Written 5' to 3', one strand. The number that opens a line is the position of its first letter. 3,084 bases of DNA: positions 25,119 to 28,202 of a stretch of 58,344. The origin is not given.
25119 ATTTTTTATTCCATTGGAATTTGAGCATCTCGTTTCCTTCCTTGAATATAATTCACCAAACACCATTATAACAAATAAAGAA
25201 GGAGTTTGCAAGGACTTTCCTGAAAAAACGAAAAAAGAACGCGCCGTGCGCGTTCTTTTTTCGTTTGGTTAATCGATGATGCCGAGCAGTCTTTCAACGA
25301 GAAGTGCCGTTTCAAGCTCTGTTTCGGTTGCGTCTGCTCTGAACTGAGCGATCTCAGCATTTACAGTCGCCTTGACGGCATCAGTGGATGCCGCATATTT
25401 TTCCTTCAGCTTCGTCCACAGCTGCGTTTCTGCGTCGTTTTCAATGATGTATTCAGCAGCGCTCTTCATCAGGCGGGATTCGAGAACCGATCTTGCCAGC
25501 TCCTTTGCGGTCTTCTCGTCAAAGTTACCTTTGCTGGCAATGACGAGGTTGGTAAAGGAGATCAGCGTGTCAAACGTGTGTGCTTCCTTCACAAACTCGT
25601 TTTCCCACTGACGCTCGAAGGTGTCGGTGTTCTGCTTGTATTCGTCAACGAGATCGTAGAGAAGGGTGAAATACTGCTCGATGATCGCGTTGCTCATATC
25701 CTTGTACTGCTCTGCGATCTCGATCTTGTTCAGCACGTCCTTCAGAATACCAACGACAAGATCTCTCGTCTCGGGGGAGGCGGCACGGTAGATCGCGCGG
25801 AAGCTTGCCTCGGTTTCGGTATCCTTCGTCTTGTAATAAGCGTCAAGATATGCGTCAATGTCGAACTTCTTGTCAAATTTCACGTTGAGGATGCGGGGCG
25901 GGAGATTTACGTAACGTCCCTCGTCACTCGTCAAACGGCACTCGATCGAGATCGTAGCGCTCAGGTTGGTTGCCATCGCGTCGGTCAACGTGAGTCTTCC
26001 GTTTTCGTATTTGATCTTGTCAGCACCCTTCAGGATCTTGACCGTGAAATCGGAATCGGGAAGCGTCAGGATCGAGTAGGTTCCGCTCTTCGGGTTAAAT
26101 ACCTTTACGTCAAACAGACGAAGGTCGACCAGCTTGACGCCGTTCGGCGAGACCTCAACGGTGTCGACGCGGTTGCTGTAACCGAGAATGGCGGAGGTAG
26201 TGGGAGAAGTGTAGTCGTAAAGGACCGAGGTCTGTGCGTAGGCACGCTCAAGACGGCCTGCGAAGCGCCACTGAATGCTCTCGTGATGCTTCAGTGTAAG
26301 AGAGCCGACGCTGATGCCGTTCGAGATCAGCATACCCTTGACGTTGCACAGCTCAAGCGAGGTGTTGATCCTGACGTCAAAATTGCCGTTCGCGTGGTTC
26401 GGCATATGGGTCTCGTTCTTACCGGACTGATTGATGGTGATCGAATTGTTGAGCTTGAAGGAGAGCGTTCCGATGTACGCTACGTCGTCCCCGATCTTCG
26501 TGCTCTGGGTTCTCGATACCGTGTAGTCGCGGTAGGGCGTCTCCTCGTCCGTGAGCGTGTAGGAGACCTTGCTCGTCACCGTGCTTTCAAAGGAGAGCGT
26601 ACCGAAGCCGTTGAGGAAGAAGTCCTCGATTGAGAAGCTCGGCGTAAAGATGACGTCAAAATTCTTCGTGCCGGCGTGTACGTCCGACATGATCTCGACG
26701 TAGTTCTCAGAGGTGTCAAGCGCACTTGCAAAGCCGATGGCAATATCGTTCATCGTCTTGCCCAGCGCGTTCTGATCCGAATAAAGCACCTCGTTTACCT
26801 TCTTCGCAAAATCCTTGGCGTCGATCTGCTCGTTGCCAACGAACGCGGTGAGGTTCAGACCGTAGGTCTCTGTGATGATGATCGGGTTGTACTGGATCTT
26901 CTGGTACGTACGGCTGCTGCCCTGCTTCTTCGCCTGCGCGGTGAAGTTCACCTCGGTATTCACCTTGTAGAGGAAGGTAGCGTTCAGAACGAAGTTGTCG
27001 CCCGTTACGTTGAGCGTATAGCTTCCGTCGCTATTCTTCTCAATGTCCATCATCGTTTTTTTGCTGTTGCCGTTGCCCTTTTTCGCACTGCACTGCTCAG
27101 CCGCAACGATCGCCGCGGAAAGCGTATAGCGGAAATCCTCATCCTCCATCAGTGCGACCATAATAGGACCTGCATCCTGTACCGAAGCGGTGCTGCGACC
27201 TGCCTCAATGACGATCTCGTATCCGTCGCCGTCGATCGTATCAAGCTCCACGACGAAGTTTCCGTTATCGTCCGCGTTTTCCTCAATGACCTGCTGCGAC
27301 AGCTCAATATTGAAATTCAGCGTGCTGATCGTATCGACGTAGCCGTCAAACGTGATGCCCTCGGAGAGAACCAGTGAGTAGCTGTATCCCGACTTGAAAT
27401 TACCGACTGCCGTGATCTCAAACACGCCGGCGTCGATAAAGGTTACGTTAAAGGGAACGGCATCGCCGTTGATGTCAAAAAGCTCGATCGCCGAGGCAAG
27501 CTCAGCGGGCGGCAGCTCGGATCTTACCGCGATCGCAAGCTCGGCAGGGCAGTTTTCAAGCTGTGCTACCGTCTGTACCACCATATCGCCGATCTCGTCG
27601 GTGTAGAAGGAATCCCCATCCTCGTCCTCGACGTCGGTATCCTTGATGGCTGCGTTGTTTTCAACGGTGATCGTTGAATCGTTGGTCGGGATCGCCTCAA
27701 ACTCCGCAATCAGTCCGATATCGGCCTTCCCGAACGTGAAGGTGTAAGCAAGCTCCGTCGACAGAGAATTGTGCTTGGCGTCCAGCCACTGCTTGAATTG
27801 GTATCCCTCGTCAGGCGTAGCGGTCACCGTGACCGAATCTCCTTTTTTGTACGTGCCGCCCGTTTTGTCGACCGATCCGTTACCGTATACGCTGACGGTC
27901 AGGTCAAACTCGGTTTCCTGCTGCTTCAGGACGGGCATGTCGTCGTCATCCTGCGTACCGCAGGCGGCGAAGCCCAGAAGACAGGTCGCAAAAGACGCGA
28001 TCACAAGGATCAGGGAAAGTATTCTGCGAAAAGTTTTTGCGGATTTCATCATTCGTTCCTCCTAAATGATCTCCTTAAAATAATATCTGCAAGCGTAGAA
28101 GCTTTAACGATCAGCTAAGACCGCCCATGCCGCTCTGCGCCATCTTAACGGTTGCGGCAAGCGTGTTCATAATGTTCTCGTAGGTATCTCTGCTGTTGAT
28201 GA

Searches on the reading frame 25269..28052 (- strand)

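Call 64: search_protein_families(library=pfam, proteins=[window:25269-28052:-], max_evalue=0.00001)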
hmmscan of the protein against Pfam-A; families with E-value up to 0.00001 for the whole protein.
window:25269-28052:- (927 aa): 1 family
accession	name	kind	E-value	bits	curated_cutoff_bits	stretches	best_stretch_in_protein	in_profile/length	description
PF18998.6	Flg_new_2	-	8.6e-16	58.1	23.6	1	51-121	3-72/73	Divergent InlB B-repeat domain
